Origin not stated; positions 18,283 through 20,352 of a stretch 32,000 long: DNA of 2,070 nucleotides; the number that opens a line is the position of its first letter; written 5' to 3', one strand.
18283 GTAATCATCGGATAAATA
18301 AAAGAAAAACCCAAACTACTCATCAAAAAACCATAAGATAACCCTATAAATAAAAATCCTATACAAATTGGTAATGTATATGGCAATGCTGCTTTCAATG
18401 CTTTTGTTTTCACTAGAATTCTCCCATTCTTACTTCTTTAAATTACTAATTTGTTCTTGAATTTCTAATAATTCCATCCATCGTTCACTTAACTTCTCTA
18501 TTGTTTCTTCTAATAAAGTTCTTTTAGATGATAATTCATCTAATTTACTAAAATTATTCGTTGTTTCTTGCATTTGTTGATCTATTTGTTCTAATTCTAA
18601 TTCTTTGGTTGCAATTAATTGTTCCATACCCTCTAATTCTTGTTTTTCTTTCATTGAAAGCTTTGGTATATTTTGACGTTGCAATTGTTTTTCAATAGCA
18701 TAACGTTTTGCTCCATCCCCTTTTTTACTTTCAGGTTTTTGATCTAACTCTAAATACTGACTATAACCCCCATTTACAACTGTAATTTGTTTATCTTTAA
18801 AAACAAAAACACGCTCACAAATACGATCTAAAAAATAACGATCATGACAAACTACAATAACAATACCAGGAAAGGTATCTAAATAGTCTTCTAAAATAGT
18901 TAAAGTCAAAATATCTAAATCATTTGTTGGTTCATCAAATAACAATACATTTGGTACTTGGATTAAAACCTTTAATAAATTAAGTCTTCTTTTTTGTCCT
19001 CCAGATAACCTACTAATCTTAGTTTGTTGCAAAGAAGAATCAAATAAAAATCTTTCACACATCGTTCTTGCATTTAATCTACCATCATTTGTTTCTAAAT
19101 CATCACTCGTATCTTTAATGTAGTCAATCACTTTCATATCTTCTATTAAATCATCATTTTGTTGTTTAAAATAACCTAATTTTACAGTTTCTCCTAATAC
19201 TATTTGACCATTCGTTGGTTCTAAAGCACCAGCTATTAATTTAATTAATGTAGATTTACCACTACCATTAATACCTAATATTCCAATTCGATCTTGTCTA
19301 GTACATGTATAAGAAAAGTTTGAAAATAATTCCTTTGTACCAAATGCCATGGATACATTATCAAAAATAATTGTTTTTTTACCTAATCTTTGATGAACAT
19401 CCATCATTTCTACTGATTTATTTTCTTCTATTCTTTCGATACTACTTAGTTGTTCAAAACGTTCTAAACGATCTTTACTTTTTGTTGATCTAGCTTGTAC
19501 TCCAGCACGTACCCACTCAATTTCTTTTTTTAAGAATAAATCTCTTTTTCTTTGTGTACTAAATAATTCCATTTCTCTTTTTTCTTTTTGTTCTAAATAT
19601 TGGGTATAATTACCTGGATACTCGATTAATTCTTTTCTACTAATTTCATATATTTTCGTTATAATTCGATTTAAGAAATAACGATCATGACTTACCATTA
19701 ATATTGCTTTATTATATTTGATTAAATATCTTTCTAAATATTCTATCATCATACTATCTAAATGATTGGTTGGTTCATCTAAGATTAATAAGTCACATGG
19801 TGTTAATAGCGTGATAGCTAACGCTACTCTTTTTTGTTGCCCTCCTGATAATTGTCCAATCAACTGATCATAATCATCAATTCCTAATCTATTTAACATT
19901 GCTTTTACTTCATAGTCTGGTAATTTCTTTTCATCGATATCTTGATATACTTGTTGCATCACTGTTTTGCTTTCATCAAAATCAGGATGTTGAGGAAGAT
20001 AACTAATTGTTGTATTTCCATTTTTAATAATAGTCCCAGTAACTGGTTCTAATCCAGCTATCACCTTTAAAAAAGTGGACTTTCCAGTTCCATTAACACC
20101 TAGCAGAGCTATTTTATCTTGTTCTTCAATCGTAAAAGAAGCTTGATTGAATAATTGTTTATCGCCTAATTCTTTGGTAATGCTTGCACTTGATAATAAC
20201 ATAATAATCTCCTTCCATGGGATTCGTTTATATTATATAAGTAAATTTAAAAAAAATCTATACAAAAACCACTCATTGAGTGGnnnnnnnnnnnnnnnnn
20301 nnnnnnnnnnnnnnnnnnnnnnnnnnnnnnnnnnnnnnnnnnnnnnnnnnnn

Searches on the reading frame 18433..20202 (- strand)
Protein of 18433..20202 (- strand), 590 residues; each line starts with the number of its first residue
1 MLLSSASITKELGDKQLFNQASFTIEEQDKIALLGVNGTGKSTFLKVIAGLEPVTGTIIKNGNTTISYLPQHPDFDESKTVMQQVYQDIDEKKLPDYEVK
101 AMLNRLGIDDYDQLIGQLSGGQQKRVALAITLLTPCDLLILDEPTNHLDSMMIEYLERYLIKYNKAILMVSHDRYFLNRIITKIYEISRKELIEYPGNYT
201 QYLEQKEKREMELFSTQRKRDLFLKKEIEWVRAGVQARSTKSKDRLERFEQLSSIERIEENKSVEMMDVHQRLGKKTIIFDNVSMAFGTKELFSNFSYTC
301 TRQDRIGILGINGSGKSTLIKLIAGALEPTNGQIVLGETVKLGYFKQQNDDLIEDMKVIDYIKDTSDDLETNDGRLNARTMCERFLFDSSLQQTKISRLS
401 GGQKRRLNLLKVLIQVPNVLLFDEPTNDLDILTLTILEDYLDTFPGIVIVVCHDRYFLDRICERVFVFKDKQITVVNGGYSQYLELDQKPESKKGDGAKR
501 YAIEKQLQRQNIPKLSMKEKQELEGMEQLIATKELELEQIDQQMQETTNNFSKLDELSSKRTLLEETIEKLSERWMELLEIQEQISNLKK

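Call 57: find_related_loci(query=window:18433-20202:-, collection=genome_contigs, flank=2000)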
Query window:18433-20202:- (590 aa) in genome_contigs; peptide patterns used: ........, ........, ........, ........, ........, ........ (x = any residue, [..] = any of these).
44 stretches matched a pattern; 2 encode a relative of the query (tblastn E <= 1e-3); 2 distinct loci.
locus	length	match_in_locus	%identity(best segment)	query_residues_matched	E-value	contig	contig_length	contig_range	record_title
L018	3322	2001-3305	29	2-486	1e-52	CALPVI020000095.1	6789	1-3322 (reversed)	MAG: Actinomyces viscosus isolate HRS-ES2-bin-206 genome assembly, contig: HRSG-E12-C8058, whole genome shotgun sequence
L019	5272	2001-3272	26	20-495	1e-23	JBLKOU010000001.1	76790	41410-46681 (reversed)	MAG: Candidatus Woesearchaeota archaeon isolate MAG.56 NODE_1035_length_76790_cov_13.992009, whole genome shotgun sequen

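Call 77: find_homologous_proteins(query=window:18433-20202:-, max_evalue=1e-80)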
Query window:18433-20202:- (590 aa): 7998 proteins with E <= 1e-80 among 8000 candidates; the best 120 are listed.
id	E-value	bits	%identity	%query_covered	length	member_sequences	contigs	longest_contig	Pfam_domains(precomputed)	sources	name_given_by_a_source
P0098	0.0e+0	1285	100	100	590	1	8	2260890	PF25201.1,PF00005.34,PF13555.13,PF13238.13,PF02463.26,PF13304.13,PF12848.14,PF16326.11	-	-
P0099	7.6e-292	987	76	100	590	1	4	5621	PF00005.34,PF13555.13,PF02463.26,PF13304.13,PF12848.14,PF16326.11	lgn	-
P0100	3.1e-269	913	72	98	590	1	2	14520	PF01926.30,PF00005.34,PF00350.30,PF13555.13,PF02463.26,PF13304.13,PF12848.14,PF16326.11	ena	-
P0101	9.7e-262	888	68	100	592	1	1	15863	PF25201.1,PF00005.34,PF13555.13,PF13401.13,PF13238.13,PF03308.23,PF02463.26,PF13304.13,PF12848.14,PF16326.11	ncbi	-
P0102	2.8e-252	857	66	100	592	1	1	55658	PF00005.34,PF13555.13,PF13401.13,PF13238.13,PF02463.26,PF13304.13,PF12848.14,PF16326.11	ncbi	-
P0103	9.7e-249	845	67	100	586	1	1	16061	PF00005.34,PF13555.13,PF02463.26,PF13304.13,PF12848.14,PF16326.11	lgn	-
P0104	1.1e-248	845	-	-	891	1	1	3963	PF01926.30,PF00005.34,PF00006.32,PF13555.13,PF00004.36,PF13401.13,PF02463.26,PF13304.13,PF12848.14,PF16326.11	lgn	-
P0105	3.2e-244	830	66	100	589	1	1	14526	PF00005.34,PF13555.13,PF13401.13,PF13238.13,PF02463.26,PF13304.13,PF12848.14,PF16326.11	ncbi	ncbi:MAG: ABC-F family ATP-binding cassette domain-containing protein [Coprobacillaceae bacterium]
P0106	1.0e-243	828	65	100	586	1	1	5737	PF00005.34,PF13555.13,PF13401.13,PF13238.13,PF02463.26,PF13304.13,PF12848.14,PF16326.11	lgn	-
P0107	2.3e-243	827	65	100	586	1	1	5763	PF00005.34,PF13555.13,PF02463.26,PF13304.13,PF12848.14,PF16326.11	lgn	-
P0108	2.6e-243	827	65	100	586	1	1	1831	PF00005.34,PF13555.13,PF02463.26,PF13304.13,PF12848.14,PF16326.11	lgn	-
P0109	1.3e-242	825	-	-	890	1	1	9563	PF13173.13,PF01926.30,PF13604.13,PF00006.32,PF13555.13,PF00004.36,PF13401.13,PF03193.23,PF13304.13,PF13191.13,PF16326.11,PF00005.34,PF13175.13,PF05729.19,PF00910.29,PF03308.23,PF02463.26,PF20720.4,PF12848.14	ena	-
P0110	2.3e-242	824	64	99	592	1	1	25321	PF00005.34,PF13555.13,PF13238.13,PF02463.26,PF13304.13,PF12848.14,PF16326.11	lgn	-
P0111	3.7e-238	810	-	-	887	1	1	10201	PF13173.13,PF01926.30,PF13604.13,PF00006.32,PF13555.13,PF00004.36,PF13401.13,PF03193.23,PF13238.13,PF03215.22,PF13304.13,PF13191.13,PF16326.11,PF24883.3,PF00005.34,PF13175.13,PF13476.13,PF00910.29,PF03308.23,PF02463.26,PF12848.14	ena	-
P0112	8.7e-238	809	63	100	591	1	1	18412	PF00005.34,PF00350.30,PF13555.13,PF13401.13,PF13238.13,PF02463.26,PF13304.13,PF12848.14,PF16326.11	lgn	-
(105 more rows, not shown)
